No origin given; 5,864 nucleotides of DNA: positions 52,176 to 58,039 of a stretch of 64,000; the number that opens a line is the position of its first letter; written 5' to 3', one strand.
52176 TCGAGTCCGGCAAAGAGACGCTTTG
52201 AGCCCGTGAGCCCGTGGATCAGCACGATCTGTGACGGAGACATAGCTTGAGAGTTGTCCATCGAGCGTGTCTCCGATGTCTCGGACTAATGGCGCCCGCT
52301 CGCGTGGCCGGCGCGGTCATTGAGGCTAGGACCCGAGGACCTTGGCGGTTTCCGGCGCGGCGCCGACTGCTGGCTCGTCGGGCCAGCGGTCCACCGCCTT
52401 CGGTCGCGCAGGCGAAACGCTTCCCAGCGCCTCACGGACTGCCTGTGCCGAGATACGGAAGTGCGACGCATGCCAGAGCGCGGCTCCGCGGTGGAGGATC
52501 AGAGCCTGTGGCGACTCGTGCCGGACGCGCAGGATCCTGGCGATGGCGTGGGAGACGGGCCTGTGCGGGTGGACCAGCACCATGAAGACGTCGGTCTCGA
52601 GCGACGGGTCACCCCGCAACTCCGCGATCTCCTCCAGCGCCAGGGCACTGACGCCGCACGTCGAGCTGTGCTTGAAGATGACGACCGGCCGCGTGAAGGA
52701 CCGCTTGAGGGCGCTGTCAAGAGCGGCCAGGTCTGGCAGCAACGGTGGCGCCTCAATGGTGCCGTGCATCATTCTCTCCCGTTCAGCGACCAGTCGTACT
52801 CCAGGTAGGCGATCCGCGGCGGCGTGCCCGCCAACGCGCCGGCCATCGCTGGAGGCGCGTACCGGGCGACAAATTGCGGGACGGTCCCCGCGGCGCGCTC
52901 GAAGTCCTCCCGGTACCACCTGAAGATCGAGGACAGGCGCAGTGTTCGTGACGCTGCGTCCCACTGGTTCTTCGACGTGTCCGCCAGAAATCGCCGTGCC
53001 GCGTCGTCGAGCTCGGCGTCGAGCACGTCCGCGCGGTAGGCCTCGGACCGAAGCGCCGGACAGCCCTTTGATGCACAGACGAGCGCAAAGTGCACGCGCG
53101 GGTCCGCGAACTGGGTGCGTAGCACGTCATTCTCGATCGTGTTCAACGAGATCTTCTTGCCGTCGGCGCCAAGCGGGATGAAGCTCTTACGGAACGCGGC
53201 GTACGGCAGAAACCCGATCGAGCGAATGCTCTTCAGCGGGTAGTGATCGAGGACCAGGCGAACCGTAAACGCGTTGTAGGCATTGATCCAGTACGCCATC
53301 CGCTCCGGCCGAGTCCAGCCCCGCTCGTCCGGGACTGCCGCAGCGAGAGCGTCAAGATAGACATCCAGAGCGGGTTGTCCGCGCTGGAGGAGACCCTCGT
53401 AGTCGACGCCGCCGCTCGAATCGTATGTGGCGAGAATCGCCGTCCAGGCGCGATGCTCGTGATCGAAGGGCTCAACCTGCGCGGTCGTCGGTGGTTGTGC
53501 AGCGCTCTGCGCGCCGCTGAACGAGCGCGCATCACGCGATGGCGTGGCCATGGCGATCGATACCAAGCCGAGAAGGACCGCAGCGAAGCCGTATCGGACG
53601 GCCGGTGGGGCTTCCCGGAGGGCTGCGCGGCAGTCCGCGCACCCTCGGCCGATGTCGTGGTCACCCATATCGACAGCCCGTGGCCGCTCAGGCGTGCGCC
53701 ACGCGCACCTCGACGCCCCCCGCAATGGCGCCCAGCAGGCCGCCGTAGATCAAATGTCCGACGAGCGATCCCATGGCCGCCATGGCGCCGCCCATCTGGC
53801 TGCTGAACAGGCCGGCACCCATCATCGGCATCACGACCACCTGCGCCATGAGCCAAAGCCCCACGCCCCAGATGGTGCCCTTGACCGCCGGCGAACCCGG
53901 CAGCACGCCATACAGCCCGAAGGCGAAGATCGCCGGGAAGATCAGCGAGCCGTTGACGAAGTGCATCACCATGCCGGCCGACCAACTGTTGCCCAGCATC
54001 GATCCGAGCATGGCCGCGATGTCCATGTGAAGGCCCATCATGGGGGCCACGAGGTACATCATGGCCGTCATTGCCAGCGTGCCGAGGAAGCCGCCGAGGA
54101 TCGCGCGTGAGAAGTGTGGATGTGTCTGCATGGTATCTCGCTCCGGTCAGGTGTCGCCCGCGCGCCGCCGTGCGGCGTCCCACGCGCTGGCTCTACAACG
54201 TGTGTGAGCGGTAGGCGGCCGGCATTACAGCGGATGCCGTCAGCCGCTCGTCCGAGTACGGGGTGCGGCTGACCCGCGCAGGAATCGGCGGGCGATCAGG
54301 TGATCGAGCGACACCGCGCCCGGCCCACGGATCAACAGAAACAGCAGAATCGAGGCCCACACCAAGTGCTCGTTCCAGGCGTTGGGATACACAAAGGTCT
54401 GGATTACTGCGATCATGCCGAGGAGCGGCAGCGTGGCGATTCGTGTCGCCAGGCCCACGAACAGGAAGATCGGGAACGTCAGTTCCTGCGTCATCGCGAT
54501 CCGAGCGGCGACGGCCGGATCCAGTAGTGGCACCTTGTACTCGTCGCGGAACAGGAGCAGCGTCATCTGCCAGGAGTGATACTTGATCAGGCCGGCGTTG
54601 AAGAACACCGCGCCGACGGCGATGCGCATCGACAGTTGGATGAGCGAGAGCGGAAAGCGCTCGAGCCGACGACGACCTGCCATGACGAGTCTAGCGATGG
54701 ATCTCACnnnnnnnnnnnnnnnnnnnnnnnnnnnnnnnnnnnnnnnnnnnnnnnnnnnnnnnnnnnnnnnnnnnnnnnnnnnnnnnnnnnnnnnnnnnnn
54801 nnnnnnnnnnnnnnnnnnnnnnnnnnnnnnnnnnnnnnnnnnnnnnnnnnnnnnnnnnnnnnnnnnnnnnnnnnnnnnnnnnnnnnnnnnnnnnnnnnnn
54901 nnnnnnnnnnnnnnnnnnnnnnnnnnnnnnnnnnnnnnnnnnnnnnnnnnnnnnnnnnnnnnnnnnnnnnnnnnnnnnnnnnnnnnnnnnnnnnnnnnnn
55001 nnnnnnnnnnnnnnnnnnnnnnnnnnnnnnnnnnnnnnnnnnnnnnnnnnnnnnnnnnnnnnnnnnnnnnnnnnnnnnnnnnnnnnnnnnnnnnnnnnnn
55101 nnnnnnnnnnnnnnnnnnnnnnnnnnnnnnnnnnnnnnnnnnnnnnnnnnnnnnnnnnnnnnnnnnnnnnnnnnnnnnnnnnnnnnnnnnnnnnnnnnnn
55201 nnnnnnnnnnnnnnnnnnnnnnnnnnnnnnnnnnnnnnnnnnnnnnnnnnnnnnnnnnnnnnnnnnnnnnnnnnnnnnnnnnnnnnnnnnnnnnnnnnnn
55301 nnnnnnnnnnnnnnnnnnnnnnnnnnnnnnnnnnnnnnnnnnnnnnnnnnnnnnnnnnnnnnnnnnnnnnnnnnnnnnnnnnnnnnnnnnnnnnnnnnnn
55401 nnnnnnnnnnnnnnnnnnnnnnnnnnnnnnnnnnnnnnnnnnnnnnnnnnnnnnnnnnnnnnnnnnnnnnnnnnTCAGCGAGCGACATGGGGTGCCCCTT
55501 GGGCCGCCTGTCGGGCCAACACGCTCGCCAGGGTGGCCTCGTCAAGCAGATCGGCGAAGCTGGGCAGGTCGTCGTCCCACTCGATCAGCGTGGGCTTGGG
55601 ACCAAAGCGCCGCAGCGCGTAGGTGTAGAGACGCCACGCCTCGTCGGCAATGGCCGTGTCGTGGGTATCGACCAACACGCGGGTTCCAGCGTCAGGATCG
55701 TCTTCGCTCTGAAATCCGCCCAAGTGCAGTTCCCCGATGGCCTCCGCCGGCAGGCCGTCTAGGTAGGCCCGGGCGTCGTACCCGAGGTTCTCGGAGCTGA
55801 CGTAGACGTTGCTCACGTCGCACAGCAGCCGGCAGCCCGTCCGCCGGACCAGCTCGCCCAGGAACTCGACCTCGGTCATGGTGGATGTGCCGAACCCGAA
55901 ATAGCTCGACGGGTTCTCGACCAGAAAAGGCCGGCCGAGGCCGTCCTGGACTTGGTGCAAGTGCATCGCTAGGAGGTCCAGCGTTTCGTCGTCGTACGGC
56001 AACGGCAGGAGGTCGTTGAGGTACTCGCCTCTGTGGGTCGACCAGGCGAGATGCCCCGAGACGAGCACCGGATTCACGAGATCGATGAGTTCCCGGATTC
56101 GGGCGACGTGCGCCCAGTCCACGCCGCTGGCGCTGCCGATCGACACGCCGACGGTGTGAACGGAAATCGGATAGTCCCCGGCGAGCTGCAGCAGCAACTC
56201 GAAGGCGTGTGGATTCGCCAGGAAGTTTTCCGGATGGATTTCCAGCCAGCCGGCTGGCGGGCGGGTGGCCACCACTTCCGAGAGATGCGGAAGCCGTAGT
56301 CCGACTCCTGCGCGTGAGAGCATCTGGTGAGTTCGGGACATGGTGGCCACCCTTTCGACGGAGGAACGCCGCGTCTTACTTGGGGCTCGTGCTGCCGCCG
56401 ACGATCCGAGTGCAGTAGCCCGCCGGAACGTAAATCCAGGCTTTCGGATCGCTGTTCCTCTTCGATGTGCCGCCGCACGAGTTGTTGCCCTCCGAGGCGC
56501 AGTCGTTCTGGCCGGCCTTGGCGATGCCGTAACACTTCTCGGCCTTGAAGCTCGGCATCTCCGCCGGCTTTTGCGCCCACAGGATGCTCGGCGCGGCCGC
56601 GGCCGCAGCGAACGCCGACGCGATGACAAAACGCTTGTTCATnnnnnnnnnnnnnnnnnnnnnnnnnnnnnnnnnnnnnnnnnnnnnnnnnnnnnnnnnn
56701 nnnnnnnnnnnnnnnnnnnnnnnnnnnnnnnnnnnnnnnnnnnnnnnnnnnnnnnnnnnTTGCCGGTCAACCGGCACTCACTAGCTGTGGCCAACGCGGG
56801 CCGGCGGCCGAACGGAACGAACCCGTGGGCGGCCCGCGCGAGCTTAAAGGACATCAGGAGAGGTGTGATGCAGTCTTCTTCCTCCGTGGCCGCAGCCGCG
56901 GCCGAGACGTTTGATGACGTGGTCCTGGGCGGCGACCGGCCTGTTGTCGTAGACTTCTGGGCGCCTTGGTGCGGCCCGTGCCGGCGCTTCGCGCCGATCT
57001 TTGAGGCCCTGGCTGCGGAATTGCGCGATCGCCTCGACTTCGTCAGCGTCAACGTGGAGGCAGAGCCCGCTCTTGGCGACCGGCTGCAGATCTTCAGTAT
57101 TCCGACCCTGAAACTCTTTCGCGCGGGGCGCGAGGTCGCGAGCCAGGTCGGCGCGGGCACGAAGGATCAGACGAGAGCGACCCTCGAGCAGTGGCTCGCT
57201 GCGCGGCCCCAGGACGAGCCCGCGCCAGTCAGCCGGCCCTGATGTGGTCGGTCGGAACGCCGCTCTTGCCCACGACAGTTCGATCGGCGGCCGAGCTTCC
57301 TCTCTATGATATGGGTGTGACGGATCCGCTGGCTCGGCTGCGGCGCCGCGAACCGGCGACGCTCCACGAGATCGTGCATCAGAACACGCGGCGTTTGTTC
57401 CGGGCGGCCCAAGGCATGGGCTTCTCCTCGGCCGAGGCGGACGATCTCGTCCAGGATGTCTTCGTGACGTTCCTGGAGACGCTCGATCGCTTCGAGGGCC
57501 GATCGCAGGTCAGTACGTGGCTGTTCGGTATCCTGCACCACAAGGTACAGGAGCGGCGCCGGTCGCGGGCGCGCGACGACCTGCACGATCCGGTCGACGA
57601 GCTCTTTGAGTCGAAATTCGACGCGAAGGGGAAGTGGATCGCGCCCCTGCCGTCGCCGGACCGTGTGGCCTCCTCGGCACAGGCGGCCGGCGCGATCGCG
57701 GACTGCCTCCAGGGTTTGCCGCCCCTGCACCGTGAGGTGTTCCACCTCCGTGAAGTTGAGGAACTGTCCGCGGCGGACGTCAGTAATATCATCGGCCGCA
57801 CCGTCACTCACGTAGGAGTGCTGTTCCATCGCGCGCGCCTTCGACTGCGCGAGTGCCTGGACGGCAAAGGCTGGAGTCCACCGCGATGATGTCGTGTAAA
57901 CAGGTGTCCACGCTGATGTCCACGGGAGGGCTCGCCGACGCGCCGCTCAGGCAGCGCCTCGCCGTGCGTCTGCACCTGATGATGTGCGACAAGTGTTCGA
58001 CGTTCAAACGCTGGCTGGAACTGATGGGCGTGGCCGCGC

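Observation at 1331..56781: Nine copies of a bipartite ECF-type promoter motif link the mer, ars, bufferin, thioredoxin, dehalogenase and radical-SAM operons to the two ECF sigma genes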

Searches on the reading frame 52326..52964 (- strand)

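Call 9: search_protein_families(library=pfam, proteins=[window:52326-52964:-])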
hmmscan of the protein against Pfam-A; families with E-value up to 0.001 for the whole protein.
window:52326-52964:- (212 aa): 1 family
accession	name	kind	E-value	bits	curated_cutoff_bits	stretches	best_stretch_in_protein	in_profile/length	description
PF11009.14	BrxC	-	1.1e-24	86.7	24.2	1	79-175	6-101/102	Monothiol bacilliredoxin BrxC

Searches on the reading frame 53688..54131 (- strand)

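Call 10: search_protein_families(library=pfam, proteins=[window:53688-54131:-])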
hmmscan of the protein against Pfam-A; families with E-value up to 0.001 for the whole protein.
window:53688-54131:- (147 aa): 1 family
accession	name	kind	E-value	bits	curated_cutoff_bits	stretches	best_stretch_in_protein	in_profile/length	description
PF20587.3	DUF6789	-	8.4e-13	49.1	27.1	1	9-140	6-136/144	Family of unknown function (DUF6789)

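Call 69: search_protein_families(library=pfam, max_evalue=0.01, proteins=[window:53688-54131:-])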
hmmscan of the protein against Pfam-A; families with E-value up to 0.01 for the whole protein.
window:53688-54131:- (147 aa): 1 family
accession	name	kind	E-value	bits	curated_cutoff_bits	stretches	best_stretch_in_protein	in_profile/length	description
PF20587.3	DUF6789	-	8.4e-13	49.1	27.1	1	9-140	6-136/144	Family of unknown function (DUF6789)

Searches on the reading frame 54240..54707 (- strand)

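Call 10: search_protein_families(library=pfam, proteins=[window:54240-54707:-])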
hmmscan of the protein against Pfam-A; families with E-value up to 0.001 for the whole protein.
window:54240-54707:- (155 aa): 2 families
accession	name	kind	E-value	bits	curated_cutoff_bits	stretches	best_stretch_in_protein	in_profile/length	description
PF07681.17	DoxX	-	1.6e-11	45.1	23.6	1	25-107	3-84/85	DoxX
PF04173.18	DoxD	-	2.2e-05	24.9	22.7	0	72-142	70-148/167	TQO small subunit DoxD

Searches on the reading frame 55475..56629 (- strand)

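Call 10: search_protein_families(library=pfam, proteins=[window:55475-56629:-])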
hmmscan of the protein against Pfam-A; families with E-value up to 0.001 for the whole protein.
window:55475-56629:- (384 aa): 1 family
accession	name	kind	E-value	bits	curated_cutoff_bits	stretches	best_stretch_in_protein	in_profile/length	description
PF05114.20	MbnB_TglH_ChrH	-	1.2e-91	307.1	25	1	107-369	2-259/263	RiPP precursor modification enzyme MbnB/TglH/ChrH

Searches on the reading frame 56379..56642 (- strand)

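Call 19: search_protein_families(library=ncbifam, proteins=[window:56379-56642:-])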
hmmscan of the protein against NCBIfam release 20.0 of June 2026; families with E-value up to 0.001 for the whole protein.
seq(88 aa): 1 family
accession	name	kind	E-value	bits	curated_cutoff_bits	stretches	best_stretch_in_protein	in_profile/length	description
NF050166.1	Cu_RiPP_BufA2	equivalog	0.00024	21.2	60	1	10-61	5-57/79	BufA2 family periplasmic bufferin-type metallophore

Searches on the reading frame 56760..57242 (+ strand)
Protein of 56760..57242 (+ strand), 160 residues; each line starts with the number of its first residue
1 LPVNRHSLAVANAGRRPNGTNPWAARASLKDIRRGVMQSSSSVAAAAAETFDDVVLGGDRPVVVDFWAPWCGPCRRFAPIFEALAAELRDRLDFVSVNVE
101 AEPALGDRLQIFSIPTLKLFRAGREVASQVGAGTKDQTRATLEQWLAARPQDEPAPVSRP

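Call 10: search_protein_families(library=pfam, proteins=[window:56760-57242:+])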
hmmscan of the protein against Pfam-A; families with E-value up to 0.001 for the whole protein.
window:56760-57242:+ (160 aa): 6 families
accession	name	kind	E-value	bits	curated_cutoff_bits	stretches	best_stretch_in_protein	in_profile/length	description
PF00085.26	Thioredoxin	-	1.7e-26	92.6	23.5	1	44-143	3-102/103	Thioredoxin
PF13098.12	Thioredoxin_2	-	7e-07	30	27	1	58-141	4-103/104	Thioredoxin-like domain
PF13905.12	Thioredoxin_8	-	1e-06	29.4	27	1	60-99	2-43/94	Thioredoxin-like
PF08534.16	Redoxin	-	2.7e-05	24.4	26.6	1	59-133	28-105/148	Redoxin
PF00578.27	AhpC-TSA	-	7.2e-05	23.2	26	1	58-136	25-104/124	AhpC/TSA family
PF04756.19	OST3_OST6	-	0.00094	19.1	27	0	71-160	46-147/294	OST3 / OST6 family, transporter family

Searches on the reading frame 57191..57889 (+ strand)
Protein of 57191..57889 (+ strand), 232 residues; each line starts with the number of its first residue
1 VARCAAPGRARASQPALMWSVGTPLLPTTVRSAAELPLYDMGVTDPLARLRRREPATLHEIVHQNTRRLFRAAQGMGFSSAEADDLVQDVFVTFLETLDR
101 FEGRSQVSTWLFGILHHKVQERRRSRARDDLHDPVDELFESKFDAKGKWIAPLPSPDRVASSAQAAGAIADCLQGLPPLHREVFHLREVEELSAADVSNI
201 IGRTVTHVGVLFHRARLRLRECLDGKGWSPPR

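Call 10: search_protein_families(library=pfam, proteins=[window:57191-57889:+])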
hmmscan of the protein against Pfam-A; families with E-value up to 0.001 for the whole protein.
window:57191-57889:+ (232 aa): 3 families
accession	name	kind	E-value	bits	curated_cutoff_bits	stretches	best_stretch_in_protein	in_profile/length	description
PF04542.20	Sigma70_r2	-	4.8e-14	52.4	24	1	62-128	2-70/71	Sigma-70 region 2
PF08281.18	Sigma70_r4_2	-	9.4e-10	38.4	25.7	1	168-219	3-54/54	Sigma-70, region 4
PF04545.22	Sigma70_r4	-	2e-07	30.8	24.1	1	172-221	1-50/50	Sigma-70, region 4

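Call 18: find_homologous_proteins(query=window:57311-57886:+)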
Query seq(192 aa) (192 aa): 1776 proteins with E <= 0.001 among 2512 candidates; the best 120 are listed.
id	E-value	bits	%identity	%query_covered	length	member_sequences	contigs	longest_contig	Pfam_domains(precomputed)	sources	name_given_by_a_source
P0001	4.3e-122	423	99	99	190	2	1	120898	PF04545.23,PF04542.21,PF08281.19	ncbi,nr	ncbi:MAG: RNA polymerase sigma factor [Acidobacteria bacterium]|nr:RNA polymerase sigma factor [Acid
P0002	6.7e-97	341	78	99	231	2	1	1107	PF04545.23,PF04542.21,PF08281.19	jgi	jgi:RNA polymerase sigma-70 factor (ECF subfamily)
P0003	8.9e-97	341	79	98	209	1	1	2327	PF04545.23,PF04542.21,PF08281.19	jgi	jgi:RNA polymerase sigma factor (sigma-70 family)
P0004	4.7e-94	332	77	97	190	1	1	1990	PF04545.23,PF04542.21,PF08281.19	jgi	-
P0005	8.7e-94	331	76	99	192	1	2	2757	PF04542.21,PF08281.19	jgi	jgi:RNA polymerase sigma-70 factor, ECF subfamily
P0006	2.1e-93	330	76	98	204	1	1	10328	PF04545.23,PF04542.21,PF08281.19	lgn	-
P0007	2.0e-92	327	79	95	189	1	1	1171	PF04545.23,PF04542.21,PF08281.19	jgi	-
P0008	3.2e-89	316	74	98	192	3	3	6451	PF04545.23,PF04542.21,PF08281.19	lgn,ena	-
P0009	5.2e-89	315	72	99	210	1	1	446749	PF04545.23,PF04542.21,PF08281.19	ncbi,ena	-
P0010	2.4e-84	300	71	96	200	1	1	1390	PF04545.23,PF04542.21,PF08281.19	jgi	jgi:RNA polymerase sigma-70 factor (ECF subfamily)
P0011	4.9e-81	289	68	95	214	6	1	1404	PF04545.23,PF04542.21,PF08281.19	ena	-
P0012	5.0e-81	289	68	97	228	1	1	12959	PF04545.23,PF04542.21,PF08281.19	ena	-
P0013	6.0e-81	289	70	98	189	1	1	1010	PF04545.23,PF04542.21,PF08281.19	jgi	-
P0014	1.4e-79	285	66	91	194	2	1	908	PF04545.23,PF04542.21,PF08281.19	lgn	-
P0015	2.0e-79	284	68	95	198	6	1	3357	PF04545.23,PF04542.21,PF08281.19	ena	-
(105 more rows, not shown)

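Call 19: search_protein_families(library=ncbifam, proteins=[window:57311-57886:+])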
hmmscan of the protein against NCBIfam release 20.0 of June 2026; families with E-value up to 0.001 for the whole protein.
seq(192 aa): 75 families (the best 25 are shown)
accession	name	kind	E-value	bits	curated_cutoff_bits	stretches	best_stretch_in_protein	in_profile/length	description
NF008888.0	PRK11922.1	equivalog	5.4e-29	101.5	204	1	8-184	22-197/231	RNA polymerase sigma factor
TIGR02943.1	Sig70_famx1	hypoth_equivalog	3.9e-27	95.3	162.2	1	22-187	8-183/188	RNA polymerase sigma-70 factor, TIGR02943 family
NF009196.0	PRK12544.1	equivalog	8.1e-26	90.7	287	1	39-186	41-199/208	RNA polymerase factor sigma-70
NF008892.0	PRK11924.2-1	equivalog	3.2e-25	89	291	1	20-186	20-196/203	RNA polymerase sigma factor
NF009184.0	PRK12532.1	equivalog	1.6e-24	86.8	276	1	39-186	29-187/195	RNA polymerase sigma factor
NF009173.0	PRK12520.1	equivalog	1.1e-23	84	255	1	21-184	7-180/191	RNA polymerase sigma factor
TIGR02937.1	sigma70-ECF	superfamily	2.9e-22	79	42.9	1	18-183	3-165/165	sigma-70 family RNA polymerase sigma factor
NF058625.1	sigma_PG0214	equivalog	6.2e-22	78.1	130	1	19-183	7-161/170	GFO_1088 family ECF-type sigma factor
TIGR02989.1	Sig-70_gvs1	subfamily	1.1e-21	77.5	124.55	1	20-183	5-158/158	RNA polymerase sigma-70 factor, Rhodopirellula/Verrucomicrobium family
NF009166.1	PRK12513.1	equivalog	6e-20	71.8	206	1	9-184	15-187/193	RNA polymerase sigma factor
NF009168.0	PRK12515.1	subfamily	1.6e-19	70.2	236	1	10-187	16-183/189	RNA polymerase sigma factor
NF006089.0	PRK08241.1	subfamily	2.5e-19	69.6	240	1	22-181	28-202/343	RNA polymerase subunit sigma-70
NF007230.0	PRK09648.1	subfamily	5.4e-19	68.7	209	1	20-183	33-189/195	RNA polymerase sigma factor ShbA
NF009182.0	PRK12530.1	subfamily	8.5e-19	67.8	264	1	41-185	34-186/193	RNA polymerase sigma factor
NF009197.0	PRK12545.1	equivalog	1.1e-18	67.7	336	1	24-188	16-192/201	RNA polymerase factor sigma-70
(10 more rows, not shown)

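Call 21: find_related_loci(query=A1, collection=genome_contigs, flank=10000)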
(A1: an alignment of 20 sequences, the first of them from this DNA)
Query A1 (192 aa) in genome_contigs; peptide patterns used: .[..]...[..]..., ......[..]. (x = any residue, [..] = any of these).
212 stretches matched a pattern; 108 encode a relative of the query (tblastn E <= 1e-3); the best 80 are kept; 80 distinct loci.
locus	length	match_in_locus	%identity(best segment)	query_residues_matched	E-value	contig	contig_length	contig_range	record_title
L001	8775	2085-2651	68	2-190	1e-84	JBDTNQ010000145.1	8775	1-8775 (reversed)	MAG: Acidobacteriota bacterium isolate cluster3_bin.154 NODE_38280_length_8775_cov_26.138532, whole genome shotgun seque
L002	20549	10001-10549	67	7-189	2e-81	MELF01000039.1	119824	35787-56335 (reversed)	MAG: Acidobacteria bacterium RIFCSPLOWO2_12_FULL_68_19 rifcsplowo2_12_scaffold_626, whole genome shotgun sequence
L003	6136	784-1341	65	7-192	2e-80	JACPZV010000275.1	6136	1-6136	MAG: Acidobacteria bacterium isolate NC_groundwater_899_Pr1_S-0.2um_65_15 Montesol18-Sp2_coassembly_scaffold_507460, who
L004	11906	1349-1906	63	7-192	5e-80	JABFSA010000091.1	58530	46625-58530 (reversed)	MAG: Acidobacteria bacterium isolate S-RSF-IL-07 seq_60, whole genome shotgun sequence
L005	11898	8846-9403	64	7-192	2e-79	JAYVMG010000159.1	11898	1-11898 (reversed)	MAG: Acidobacteriota bacterium isolate GL58_Up_concoct_85 GL58_Up_concoct_85_158, whole genome shotgun sequence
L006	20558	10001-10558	63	7-192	1e-76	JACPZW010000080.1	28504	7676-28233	MAG: Acidobacteria bacterium isolate NC_groundwater_900_Pr1_S-0.2um_67_29 Montesol18-Sp2_coassembly_scaffold_1060271, wh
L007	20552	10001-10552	63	5-188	2e-73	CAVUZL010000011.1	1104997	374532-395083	MAG: uncultured Acidobacteriota bacterium isolate MFD05521.bin.2.215 genome assembly, contig: contig_35234, whole genome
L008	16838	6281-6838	63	7-192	3e-73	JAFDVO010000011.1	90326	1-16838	MAG: Acidobacteria bacterium isolate SZAS-18 ACID-KAN-4__11__length-90326, whole genome shotgun sequence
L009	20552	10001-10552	63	5-188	3e-73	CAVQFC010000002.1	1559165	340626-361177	MAG: uncultured Acidobacteriota bacterium isolate MFD05841.bin.2.39 genome assembly, contig: contig_22019, whole genome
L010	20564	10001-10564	61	5-192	4e-72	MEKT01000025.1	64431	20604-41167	MAG: Acidobacteria bacterium RIFCSPLOWO2_02_FULL_65_29 rifcsplowo2_02_scaffold_1229, whole genome shotgun sequence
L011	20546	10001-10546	63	7-188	4e-72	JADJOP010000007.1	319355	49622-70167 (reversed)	MAG: Bryobacterales bacterium isolate Fred_18-Q3-R57-64_BAT3C.662 tig00008362-10-3187610, whole genome shotgun sequence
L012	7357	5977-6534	64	7-192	1e-71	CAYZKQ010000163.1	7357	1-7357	MAG TPA_asm: uncultured Vicinamibacterales bacterium isolate binchicken_co30_140 genome assembly, contig: NODE_5798_leng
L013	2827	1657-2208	61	5-188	3e-72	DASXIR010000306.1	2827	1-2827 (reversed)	MAG TPA_asm: Vicinamibacterales bacterium isolate SMAG_U5226 k141_3407287, whole genome shotgun sequence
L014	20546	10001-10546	61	7-188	2e-71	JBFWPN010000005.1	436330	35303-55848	MAG: Vicinamibacterales bacterium isolate CA_2019_TPBF_160 NODE_169_length_436330_cov_19.096343_TPBF, whole genome shotg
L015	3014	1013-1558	60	10-191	5e-72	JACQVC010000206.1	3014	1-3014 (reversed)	MAG: Gemmatimonadetes bacterium isolate NC_groundwater_1453_Ag_S-0.65um_67_19 S_p65_S5_coassembly_k141_2109143, whole ge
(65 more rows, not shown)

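Call 36: search_solved_structures(query=window:57311-57886:+, max_evalue=0.001)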
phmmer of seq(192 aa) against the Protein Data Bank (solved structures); distinct sequences matched with E-value up to 0.001: 16.
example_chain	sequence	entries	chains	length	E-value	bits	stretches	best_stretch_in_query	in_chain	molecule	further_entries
4cxf_A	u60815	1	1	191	3.1e-09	40.6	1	20-185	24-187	RNA POLYMERASE SIGMA FACTOR CNRH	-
5wuq_A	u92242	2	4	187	6.2e-09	39.6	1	19-183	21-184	ECF RNA polymerase sigma factor SigW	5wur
1or7_A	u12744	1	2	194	9.1e-08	35.8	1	39-186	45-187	RNA polymerase sigma-E factor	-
6jbq_F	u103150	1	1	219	1.3e-07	35.3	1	39-186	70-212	ECF RNA polymerase sigma-E factor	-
9m9d_F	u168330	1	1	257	1.7e-07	34.9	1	18-183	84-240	ECF RNA polymerase sigma factor SigE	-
6in7_B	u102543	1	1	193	1.7e-07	34.9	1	39-179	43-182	RNA polymerase sigma-H factor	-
9m9e_F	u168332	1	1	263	1.8e-07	34.8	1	18-183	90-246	ECF RNA polymerase sigma factor SigE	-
9m98_F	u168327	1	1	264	1.8e-07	34.8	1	18-183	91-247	ECF RNA polymerase sigma factor SigE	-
8z6g_B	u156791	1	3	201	1.9e-07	34.7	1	39-180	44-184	RNA polymerase sigma factor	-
9isn_F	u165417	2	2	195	6.8e-06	29.7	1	37-181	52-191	ECF sigma factor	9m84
5zx2_F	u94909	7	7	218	1e-05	29.1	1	28-183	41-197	ECF RNA polymerase sigma factor SigH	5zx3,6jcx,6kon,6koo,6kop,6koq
7qh5_A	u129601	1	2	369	1.3e-05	28.8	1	38-183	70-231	RNA polymerase sigma factor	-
6jcy_F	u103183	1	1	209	1.4e-05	28.7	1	28-183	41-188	ECF RNA polymerase sigma factor SigH,ECF RNA polymerase sigma factor SigE,ECF RNA polymera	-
2o7g_A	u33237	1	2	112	0.00013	25.5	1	41-84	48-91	Probable RNA polymerase sigma-C factor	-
5uxx_A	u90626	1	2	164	0.00039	23.9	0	38-89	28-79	RNA polymerase sigma factor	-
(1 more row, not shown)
